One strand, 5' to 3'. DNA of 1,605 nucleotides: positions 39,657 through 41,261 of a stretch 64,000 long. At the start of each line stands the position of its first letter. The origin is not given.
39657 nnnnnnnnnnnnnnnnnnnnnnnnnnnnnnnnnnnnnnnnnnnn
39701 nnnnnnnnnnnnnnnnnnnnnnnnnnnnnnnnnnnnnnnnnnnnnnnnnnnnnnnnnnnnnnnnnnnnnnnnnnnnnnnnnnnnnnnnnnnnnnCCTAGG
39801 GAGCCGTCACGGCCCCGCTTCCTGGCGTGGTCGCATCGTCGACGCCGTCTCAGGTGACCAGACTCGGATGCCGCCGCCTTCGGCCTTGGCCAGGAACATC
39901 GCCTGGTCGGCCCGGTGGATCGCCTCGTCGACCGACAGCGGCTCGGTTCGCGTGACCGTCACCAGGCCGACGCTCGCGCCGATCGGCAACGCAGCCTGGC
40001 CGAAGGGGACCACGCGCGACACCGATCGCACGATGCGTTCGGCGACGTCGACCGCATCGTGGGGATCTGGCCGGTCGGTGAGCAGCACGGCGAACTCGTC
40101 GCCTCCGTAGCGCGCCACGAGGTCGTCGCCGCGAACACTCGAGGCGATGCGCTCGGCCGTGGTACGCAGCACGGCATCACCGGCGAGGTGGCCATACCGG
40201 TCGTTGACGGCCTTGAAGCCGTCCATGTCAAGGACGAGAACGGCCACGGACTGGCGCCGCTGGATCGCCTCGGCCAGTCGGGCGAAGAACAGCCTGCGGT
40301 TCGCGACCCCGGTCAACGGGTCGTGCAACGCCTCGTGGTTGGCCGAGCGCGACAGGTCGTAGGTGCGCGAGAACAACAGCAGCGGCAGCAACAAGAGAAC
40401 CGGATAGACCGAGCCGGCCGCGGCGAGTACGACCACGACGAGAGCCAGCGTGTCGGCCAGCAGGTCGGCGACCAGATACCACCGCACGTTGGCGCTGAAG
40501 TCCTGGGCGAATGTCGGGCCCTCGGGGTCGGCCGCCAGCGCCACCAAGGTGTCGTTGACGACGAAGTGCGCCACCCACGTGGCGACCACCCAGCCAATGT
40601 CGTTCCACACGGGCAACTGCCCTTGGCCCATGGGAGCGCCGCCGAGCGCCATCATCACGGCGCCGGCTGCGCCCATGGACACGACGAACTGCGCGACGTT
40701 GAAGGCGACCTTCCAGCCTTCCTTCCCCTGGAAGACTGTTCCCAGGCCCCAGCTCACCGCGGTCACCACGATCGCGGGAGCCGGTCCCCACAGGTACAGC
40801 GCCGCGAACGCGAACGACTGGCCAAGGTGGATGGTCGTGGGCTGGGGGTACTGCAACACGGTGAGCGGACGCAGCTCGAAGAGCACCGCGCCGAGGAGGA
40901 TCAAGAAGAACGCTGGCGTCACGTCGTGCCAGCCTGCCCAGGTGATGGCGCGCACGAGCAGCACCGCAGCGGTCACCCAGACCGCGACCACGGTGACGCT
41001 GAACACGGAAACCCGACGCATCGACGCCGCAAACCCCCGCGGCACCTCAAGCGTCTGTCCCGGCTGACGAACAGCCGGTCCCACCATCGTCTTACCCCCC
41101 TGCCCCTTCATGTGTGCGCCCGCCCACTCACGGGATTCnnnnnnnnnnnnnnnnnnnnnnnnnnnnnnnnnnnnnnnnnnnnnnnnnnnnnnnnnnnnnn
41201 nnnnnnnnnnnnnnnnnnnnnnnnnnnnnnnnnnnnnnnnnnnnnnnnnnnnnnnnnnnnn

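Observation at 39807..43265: Tandem paralogous membrane GGDEF and GGDEF-EAL genes inserted between gatCAB and ligA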

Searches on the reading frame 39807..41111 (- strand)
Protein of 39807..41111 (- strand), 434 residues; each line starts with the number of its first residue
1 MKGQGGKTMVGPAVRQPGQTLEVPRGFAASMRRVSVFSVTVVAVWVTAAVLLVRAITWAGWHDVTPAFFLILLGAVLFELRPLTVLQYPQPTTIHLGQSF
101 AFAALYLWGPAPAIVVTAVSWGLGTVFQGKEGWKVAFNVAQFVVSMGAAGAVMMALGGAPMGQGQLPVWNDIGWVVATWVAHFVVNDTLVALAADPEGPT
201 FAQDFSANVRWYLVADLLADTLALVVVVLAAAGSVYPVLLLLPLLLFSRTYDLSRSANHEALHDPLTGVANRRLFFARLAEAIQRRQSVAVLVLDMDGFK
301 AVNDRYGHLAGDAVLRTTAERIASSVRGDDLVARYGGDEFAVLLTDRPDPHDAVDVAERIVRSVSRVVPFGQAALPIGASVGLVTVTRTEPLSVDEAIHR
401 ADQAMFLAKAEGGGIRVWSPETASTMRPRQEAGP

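Call 5: search_protein_families(library=pfam, proteins=[window:39807-41111:-], max_evalue=1)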
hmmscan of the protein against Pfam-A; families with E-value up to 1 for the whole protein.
window:39807-41111:- (434 aa): 1 family
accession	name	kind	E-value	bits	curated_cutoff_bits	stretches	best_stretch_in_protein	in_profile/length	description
PF00990.26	GGDEF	-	4.6e-42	143.9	23.8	1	261-412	1-158/161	Diguanylate cyclase, GGDEF domain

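Call 6: search_protein_families(library=ncbifam, proteins=[window:39807-41111:-], max_evalue=1)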
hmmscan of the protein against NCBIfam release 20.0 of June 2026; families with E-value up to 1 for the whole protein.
window:39807-41111:- (434 aa): 22 families
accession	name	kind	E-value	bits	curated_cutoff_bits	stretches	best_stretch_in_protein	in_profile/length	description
NF007423.1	PRK09966.1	equivalog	2.6e-43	148.4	325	1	258-409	236-390/390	diguanylate cyclase DgcN/YfiN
TIGR00254.1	GGDEF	domain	1.3e-40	138.9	37.4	1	259-412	3-160/168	diguanylate cyclase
NF038266.1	diguan_SiaD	equivalog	2.6e-38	131.9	290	1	252-412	85-248/252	biofilm regulation diguanylate cyclase SiaD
NF007135.0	PRK09581.1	equivalog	7.6e-37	127.2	474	1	260-412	291-448/457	PleD family two-component system response regulator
NF007380.0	PRK09894.1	equivalog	2.3e-36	125.7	256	1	261-414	129-282/296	diguanylate cyclase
NF007298.0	PRK09776.1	equivalog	9.9e-34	116.4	1135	1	252-430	675-857/1111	diguanylate cyclase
NF045675.1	PhdiestaseDibA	equivalog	1.2e-30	106.5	980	1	258-412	200-357/623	phosphodiesterase DibA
NF011955.1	PRK15426.1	equivalog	4.2e-28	97.8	408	1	247-413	384-555/564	cellulose biosynthesis regulator diguanylate cyclase DgcQ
NF051473.1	DigCycDgcsShew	equivalog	6.4e-28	98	400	1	258-412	132-284/291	diguanylate cyclase DgcS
NF041606.1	dguan_cyc_DgcA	equivalog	1.4e-27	96.5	370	1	272-412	189-332/340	diguanylate cyclase DgcA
NF053781.1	cdiGMPphdstlr2612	equivalog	2.9e-27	94.8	1600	1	257-413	836-996/1268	Tlr1612 family c-di-GMP phosphodiesterase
NF007474.0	PRK10060.1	equivalog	2e-25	89.1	782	1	261-422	237-399/663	cyclic di-GMP phosphodiesterase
NF040885.1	diguan_DgcJ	equivalog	9.7e-23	80.7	500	1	251-410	331-487/493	diguanylate cyclase DgcJ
NF047654.1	DiguCycDgcRLepto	equivalog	7.2e-21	74.3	500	1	257-412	129-289/295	diguanylate cyclase DgcR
NF047872.1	GGDEF_GdpS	equivalog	1.7e-20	73.6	400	1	252-413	178-344/355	GGDEF domain-containing protein GdpS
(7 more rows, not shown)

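Call 40: find_homologous_proteins(query=A4, max_evalue=1e-40)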
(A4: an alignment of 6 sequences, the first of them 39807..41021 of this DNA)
Query A4 (6 sequences) (404 aa, profile of the alignment): 132 proteins with E <= 1e-40 among 8000 candidates; the best 120 are listed.
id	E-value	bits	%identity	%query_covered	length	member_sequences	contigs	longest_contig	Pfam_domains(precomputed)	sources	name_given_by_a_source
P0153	1.4e-210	717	85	97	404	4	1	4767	PF00990.27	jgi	jgi:diguanylate cyclase (GGDEF)-like protein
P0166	6.8e-209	712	92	97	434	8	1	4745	PF00990.27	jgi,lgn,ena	-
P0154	3.5e-208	709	56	100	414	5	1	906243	PF00990.27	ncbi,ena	-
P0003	9.4e-208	708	67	99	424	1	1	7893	PF00990.27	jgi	jgi:diguanylate cyclase (GGDEF)-like protein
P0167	3.9e-192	657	54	97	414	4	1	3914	PF00990.27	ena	-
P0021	4.1e-182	623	45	95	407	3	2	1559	PF00990.27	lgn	-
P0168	6.0e-150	518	46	88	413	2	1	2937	PF00990.27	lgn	-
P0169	2.7e-149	515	47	90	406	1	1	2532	PF00990.27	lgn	-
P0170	3.6e-143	495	57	76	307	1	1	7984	PF00990.27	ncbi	ncbi:MAG: GGDEF domain-containing protein, partial [Actinomycetes bacterium]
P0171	2.0e-115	404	96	33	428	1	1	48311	PF00990.27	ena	-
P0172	2.4e-84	301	40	88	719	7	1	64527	PF00563.26,PF00990.27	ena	-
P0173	1.2e-77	279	36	81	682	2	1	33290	PF00563.26,PF00990.27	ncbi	ncbi:MAG TPA: EAL domain-containing protein [Jatrophihabitans sp.]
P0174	1.7e-75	272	39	85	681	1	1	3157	PF00563.26,PF00990.27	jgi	jgi:diguanylate cyclase (GGDEF)-like protein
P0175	2.0e-74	269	33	100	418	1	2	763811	PF00990.27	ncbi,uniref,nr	ncbi:GGDEF domain-containing protein [Cellulomonas aerilata]|uniref:GGDEF domain-containing protein 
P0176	4.5e-74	268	36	94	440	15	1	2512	PF00990.27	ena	-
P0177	8.0e-69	250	36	86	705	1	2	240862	PF00563.26,PF00990.27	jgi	jgi:diguanylate cyclase (GGDEF)-like protein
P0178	4.1e-64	235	35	97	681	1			PF00563.26,PF00990.27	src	-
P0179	1.6e-63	233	38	72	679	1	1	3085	PF00563.26,PF00990.27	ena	-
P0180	2.7e-62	229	37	88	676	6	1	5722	PF20972.3,PF00563.26,PF00990.27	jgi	jgi:diguanylate cyclase (GGDEF)-like protein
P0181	3.4e-61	225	32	89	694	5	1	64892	PF00563.26,PF00990.27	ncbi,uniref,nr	ncbi:putative bifunctional diguanylate cyclase/phosphodiesterase [Actinomadura kijaniata]|uniref:put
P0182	5.1e-61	225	37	87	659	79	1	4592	PF00563.26,PF00990.27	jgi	jgi:diguanylate cyclase (GGDEF)-like protein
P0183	1.1e-60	224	33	88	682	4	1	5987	PF00563.26,PF00990.27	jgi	jgi:diguanylate cyclase (GGDEF)-like protein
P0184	1.2e-60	223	36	84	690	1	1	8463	PF20972.3,PF00563.26,PF00990.27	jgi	jgi:diguanylate cyclase (GGDEF)-like protein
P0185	9.4e-60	220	36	79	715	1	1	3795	PF00563.26,PF00990.27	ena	-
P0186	2.2e-59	219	38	73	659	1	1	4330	PF00563.26,PF00990.27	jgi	jgi:diguanylate cyclase (GGDEF)-like protein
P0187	3.0e-59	219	35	87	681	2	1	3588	PF00563.26,PF00990.27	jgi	jgi:diguanylate cyclase (GGDEF)-like protein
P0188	3.9e-59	218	37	87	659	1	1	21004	PF00563.26,PF00990.27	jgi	-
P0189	4.4e-59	218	31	96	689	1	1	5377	PF20972.3,PF00563.26,PF00990.27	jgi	jgi:diguanylate cyclase (GGDEF)-like protein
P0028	1.1e-58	217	35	94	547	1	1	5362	PF00563.26,PF00990.27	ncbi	ncbi:MAG TPA: diguanylate cyclase, partial [Candidatus Nanopelagicales bacterium]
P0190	1.8e-58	216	33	88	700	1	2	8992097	PF00563.26,PF00990.27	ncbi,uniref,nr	ncbi:cyclic Di-GMP phosphodiesterase RmdB [Actinomadura viridis]|uniref:Diguanylate cyclase (GGDEF)-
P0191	2.0e-58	216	34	91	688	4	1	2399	PF00563.26,PF00990.27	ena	-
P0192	2.0e-58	216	32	88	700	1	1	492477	PF00563.26,PF00990.27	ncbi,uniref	ncbi:putative bifunctional diguanylate cyclase/phosphodiesterase [Actinomadura viridis]|uniref:putat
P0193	2.2e-58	216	34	88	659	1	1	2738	PF00563.26,PF00990.27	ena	-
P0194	1.1e-57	214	35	80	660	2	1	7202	PF00563.26,PF00990.27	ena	-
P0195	1.2e-57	214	33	87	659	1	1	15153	PF00563.26,PF00990.27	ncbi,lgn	ncbi:MAG TPA: EAL domain-containing protein [Solirubrobacteraceae bacterium]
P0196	2.2e-57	213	30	88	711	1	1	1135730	PF00563.26,PF00990.27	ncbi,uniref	ncbi:cyclic Di-GMP phosphodiesterase RmdB [Actinomadura vinacea]|uniref:Cyclic Di-GMP phosphodiester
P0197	2.3e-57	213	32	85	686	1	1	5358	PF00563.26,PF00990.27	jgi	jgi:diguanylate cyclase (GGDEF)-like protein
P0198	3.0e-57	212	37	87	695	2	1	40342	PF20972.3,PF00563.26,PF00990.27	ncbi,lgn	-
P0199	6.1e-56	208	35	86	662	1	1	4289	PF00563.26,PF00990.27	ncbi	ncbi:MAG: putative bifunctional diguanylate cyclase/phosphodiesterase [Solirubrobacteraceae bacteriu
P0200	1.3e-55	207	33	94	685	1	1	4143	PF00563.26,PF00990.27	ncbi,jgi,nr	ncbi:MAG: diguanylate cyclase/phosphodiesterase [Solirubrobacterales bacterium]|jgi:diguanylate cycl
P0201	2.4e-55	206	33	99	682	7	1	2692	PF00563.26,PF00990.27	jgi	jgi:diguanylate cyclase (GGDEF)-like protein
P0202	2.6e-55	206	36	87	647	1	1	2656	PF00563.26,PF00990.27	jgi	jgi:diguanylate cyclase (GGDEF)-like protein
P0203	3.3e-55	205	33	80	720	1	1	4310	PF00563.26,PF00990.27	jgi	jgi:diguanylate cyclase (GGDEF)-like protein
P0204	5.0e-55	205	32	83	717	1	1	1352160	PF00563.26,PF00990.27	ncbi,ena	-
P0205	6.6e-55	204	31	91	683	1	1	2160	PF20972.3,PF00563.26,PF00990.27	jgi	jgi:diguanylate cyclase (GGDEF)-like protein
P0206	9.1e-54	201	32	95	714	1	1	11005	PF20972.3,PF00563.26,PF00990.27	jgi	jgi:diguanylate cyclase (GGDEF)-like protein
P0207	1.3e-53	200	32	85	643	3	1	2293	PF00563.26,PF00990.27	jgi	jgi:diguanylate cyclase (GGDEF)-like protein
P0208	1.4e-53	200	31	96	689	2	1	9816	PF20972.3,PF00563.26,PF00990.27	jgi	jgi:diguanylate cyclase (GGDEF)-like protein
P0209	1.7e-53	200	35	71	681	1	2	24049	PF00563.26,PF00990.27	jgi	jgi:diguanylate cyclase (GGDEF)-like protein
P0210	1.9e-53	200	29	90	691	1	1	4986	PF00563.26,PF00990.27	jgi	jgi:diguanylate cyclase (GGDEF)-like protein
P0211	3.5e-52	195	39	47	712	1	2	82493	PF00990.27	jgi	jgi:diguanylate cyclase (GGDEF)-like protein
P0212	4.7e-52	195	31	84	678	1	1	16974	PF00563.26,PF00990.27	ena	-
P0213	9.4e-52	194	35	88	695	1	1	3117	PF00563.26,PF00990.27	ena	-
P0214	2.2e-51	193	34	45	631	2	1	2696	PF00990.27,PF17853.7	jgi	jgi:diguanylate cyclase (GGDEF)-like protein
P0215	1.1e-50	191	32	97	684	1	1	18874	PF00563.26,PF00990.27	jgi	jgi:diguanylate cyclase (GGDEF)-like protein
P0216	1.7e-50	190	32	87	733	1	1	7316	PF00563.26,PF00990.27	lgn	-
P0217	1.2e-49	187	34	79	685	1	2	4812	PF00563.26,PF00990.27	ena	-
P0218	1.7e-49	187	34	85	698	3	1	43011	PF00563.26,PF00990.27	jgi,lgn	jgi:diguanylate cyclase (GGDEF)-like protein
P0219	1.9e-49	186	32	80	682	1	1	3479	PF00563.26,PF00990.27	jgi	jgi:diguanylate cyclase (GGDEF)-like protein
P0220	2.2e-49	186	33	81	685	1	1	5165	PF00563.26,PF00990.27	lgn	-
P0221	3.9e-49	185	34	87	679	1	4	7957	PF00563.26,PF00990.27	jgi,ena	-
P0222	8.8e-49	184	34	78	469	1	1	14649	PF00990.27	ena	-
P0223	2.1e-48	183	29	92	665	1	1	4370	PF00563.26,PF00990.27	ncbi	ncbi:MAG: bifunctional diguanylate cyclase/phosphodiesterase, partial [Solirubrobacteraceae bacteriu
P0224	9.3e-48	181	51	39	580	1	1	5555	PF13492.13,PF00990.27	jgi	jgi:diguanylate cyclase (GGDEF)-like protein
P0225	9.6e-48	181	35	82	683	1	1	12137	PF00563.26,PF00990.27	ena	-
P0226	3.6e-47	179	34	86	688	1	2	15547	PF00563.26,PF00990.27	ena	-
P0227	6.9e-47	178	36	69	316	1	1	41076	PF00990.27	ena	-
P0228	7.0e-47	178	33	82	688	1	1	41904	PF00563.26,PF00990.27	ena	-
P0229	7.3e-47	178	38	47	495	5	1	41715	PF22335.2,PF00990.27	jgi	jgi:two-component system cell cycle response regulator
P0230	1.6e-46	177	34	89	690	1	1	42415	PF00563.26,PF00990.27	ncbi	-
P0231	1.7e-46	177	33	90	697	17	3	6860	PF00563.26,PF00990.27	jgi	jgi:diguanylate cyclase (GGDEF)-like protein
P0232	5.2e-46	175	49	40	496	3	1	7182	PF00990.27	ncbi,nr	ncbi:MAG: sensor domain-containing diguanylate cyclase, partial [Acidimicrobiia bacterium]|nr:sensor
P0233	1.2e-45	174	47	41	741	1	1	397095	PF13596.13,PF08447.19,PF13426.14,PF13188.14,PF12860.14,PF08448.17,PF00989.32,PF00990.27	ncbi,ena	-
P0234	1.2e-45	174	38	40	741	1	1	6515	PF00990.27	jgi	jgi:diguanylate cyclase (GGDEF)-like protein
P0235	1.8e-45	173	30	95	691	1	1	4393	PF00563.26,PF00990.27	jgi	jgi:diguanylate cyclase (GGDEF)-like protein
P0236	3.6e-45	172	33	78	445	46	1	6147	PF00990.27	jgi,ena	-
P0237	3.9e-45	172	35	71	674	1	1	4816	PF00563.26,PF00990.27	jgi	jgi:diguanylate cyclase (GGDEF)-like protein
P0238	5.7e-45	172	46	38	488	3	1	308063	PF00990.27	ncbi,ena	-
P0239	6.0e-45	172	47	38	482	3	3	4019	PF00990.27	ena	-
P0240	6.6e-45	172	43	42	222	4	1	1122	PF00990.27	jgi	jgi:diguanylate cyclase (GGDEF)-like protein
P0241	7.4e-45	171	44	42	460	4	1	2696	PF00990.27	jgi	jgi:diguanylate cyclase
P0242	1.6e-44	170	38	43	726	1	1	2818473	PF22335.2,PF00990.27,PF17853.7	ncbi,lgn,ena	-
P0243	1.7e-44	170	43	42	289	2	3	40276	PF08448.17,PF00989.32,PF00990.27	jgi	jgi:diguanylate cyclase (GGDEF)-like protein/PAS domain S-box-containing protein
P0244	2.3e-44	170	43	42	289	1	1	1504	PF08448.17,PF00989.32,PF00990.27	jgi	jgi:diguanylate cyclase (GGDEF)-like protein/PAS domain S-box-containing protein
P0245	2.4e-44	170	43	42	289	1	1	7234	PF08448.17,PF00989.32,PF00990.27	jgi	jgi:diguanylate cyclase (GGDEF)-like protein/PAS domain S-box-containing protein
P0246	2.6e-44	170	48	43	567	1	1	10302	PF00990.27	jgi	jgi:diguanylate cyclase (GGDEF)-like protein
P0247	3.5e-44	169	42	49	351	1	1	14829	PF00990.27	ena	-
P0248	4.0e-44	169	49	40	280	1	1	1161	PF00990.27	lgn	-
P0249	4.6e-44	169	43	42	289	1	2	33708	PF13188.14,PF08448.17,PF00989.32,PF00990.27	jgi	jgi:diguanylate cyclase (GGDEF)-like protein/PAS domain S-box-containing protein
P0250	4.6e-44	169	43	41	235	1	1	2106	PF00990.27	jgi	jgi:diguanylate cyclase (GGDEF)-like protein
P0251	5.0e-44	169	42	42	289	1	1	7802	PF00989.32,PF00990.27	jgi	jgi:diguanylate cyclase (GGDEF)-like protein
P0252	6.7e-44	168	45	43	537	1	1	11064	PF13426.14,PF13188.14,PF08448.17,PF00989.32,PF00990.27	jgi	jgi:diguanylate cyclase (GGDEF)-like protein/PAS domain S-box-containing protein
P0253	1.1e-43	167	47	41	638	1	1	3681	PF00563.26,PF00990.27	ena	-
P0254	1.9e-43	167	35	77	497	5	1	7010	PF00990.27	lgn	-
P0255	3.0e-43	166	42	42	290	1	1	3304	PF24820.2,PF08448.17,PF00989.32,PF00990.27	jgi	jgi:diguanylate cyclase (GGDEF)-like protein/PAS domain S-box-containing protein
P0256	4.3e-43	166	43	41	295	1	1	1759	PF00989.32,PF00990.27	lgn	-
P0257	5.6e-43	165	45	39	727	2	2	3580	PF13426.14,PF13188.14,PF08448.17,PF00563.26,PF00989.32,PF00990.27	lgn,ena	-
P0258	6.6e-43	165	44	41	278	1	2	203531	PF08448.17,PF00990.27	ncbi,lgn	-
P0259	8.4e-43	165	30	83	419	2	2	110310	PF00990.27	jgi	jgi:diguanylate cyclase (GGDEF)-like protein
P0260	1.1e-42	164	33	51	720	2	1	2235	PF00990.27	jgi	jgi:diguanylate cyclase (GGDEF)-like protein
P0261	1.1e-42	164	44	43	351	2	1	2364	PF00990.27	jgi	jgi:diguanylate cyclase (GGDEF)-like protein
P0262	2.3e-42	163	42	47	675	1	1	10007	PF08447.19,PF00563.26,PF00990.27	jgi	jgi:diguanylate cyclase (GGDEF)-like protein/PAS domain S-box-containing protein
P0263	2.4e-42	163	36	42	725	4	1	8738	PF20972.3,PF13185.13,PF00990.27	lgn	-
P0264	2.4e-42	163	34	42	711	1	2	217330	PF13185.13,PF01590.33,PF00990.27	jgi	jgi:diguanylate cyclase (GGDEF)-like protein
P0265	2.9e-42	163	45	38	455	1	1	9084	PF00989.32,PF00990.27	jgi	jgi:diguanylate cyclase (GGDEF)-like protein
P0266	3.8e-42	162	44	38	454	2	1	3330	PF08448.17,PF00989.32,PF00990.27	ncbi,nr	ncbi:MAG TPA: diguanylate cyclase [Acidimicrobiales bacterium]|nr:diguanylate cyclase [Acidimicrobia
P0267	4.1e-42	162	48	41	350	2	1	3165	PF00990.27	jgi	jgi:diguanylate cyclase (GGDEF)-like protein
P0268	4.4e-42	162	44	42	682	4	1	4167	PF08447.19,PF00563.26,PF00990.27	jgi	-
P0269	6.8e-42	162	47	40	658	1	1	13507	PF00563.26,PF00990.27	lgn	-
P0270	7.1e-42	162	49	39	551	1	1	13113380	PF00990.27,PF03924.20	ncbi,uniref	ncbi:diguanylate cyclase domain-containing protein [Dactylosporangium sp. CA-233914]|uniref:diguanyl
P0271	7.3e-42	162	42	47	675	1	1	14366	PF08447.19,PF00563.26,PF00990.27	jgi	jgi:diguanylate cyclase (GGDEF)-like protein/PAS domain S-box-containing protein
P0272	8.2e-42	161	44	42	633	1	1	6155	PF08447.19,PF13426.14,PF02743.25,PF00990.27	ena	-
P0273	8.8e-42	161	41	40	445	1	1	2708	PF00990.27,PF00072.31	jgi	jgi:diguanylate cyclase (GGDEF)-like protein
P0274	1.1e-41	161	46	40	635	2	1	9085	PF02743.25,PF00990.27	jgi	-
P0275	1.2e-41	161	45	41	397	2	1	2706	PF00990.27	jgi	-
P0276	1.3e-41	161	46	40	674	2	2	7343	PF08447.19,PF00563.26,PF00990.27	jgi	jgi:diguanylate cyclase (GGDEF)-like protein/PAS domain S-box-containing protein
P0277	1.4e-41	161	33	44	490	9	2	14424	PF08448.17,PF00990.27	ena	-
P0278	1.5e-41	160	38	36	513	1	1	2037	PF22335.2,PF00990.27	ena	-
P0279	1.6e-41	160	45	40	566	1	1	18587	PF13426.14,PF13188.14,PF24820.2,PF12729.14,PF08448.17,PF00989.32,PF00990.27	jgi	-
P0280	1.9e-41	160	38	41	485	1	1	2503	PF00563.26,PF00990.27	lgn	-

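Call 41: find_encoding_contigs(protein=P0171, flank=6000, max_places=2)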
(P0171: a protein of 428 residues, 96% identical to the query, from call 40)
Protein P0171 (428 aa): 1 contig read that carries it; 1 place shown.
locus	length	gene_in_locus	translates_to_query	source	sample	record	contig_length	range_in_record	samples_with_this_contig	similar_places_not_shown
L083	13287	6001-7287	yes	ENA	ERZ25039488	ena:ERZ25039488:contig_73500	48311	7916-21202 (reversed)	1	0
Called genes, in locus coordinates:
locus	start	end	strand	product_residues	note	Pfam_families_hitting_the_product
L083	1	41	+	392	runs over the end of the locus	PF03054:tRNA_Me_trans (weak), PF20259:tRNA_Me_trans_M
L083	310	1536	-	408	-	-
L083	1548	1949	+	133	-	PF22745:Nlig-Ia, PF01653:DNA_ligase_aden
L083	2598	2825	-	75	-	-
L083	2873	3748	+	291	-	PF03119:DNA_ligase_ZBD, PF12826:HHH_2, PF14520:HHH_5, PF00533:BRCT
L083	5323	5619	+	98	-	PF00563:EAL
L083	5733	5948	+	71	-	PF00563:EAL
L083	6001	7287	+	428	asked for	PF00990:GGDEF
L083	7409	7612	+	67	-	PF02686:GatC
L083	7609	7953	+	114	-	-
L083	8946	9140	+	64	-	-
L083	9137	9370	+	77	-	PF02934:GatB_N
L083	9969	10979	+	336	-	PF02934:GatB_N, PF02637:GatB_Yqey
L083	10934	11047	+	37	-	-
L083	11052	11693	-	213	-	PF03537:Glyco_hydro_114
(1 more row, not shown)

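Call 43: find_encoding_contigs(protein=P0170, flank=6000, max_places=2)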
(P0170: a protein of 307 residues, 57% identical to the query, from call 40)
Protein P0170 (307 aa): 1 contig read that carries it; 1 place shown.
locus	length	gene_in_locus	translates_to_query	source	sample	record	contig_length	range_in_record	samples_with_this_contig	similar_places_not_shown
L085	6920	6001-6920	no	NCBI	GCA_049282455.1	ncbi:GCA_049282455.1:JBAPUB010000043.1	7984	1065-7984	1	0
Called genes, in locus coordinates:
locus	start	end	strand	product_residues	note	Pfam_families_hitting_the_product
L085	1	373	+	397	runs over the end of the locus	PF00266:Aminotran_5, PF01212:Beta_elim_lyase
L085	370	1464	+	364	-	PF03054:tRNA_Me_trans, PF20259:tRNA_Me_trans_M, PF20258:tRNA_Me_trans_C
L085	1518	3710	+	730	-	PF22745:Nlig-Ia, PF01653:DNA_ligase_aden, PF03120:OB_DNA_ligase, PF03119:DNA_ligase_ZBD, PF12826:HHH_2, PF14520:HHH_5, PF00633:HHH (weak), PF00533:BRCT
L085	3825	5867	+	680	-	PF00990:GGDEF, PF00563:EAL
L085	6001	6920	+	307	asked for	PF00990:GGDEF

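Call 44: find_encoding_contigs(protein=P0168, flank=6000, max_places=2)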
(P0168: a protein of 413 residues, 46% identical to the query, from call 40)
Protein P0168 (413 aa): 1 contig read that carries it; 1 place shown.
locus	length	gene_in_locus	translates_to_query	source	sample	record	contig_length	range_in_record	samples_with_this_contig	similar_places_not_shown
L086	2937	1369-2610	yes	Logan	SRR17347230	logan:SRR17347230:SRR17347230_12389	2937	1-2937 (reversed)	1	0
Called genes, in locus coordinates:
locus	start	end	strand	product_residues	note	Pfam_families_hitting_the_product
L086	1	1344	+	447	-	?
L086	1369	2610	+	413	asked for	PF00990:GGDEF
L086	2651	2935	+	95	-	?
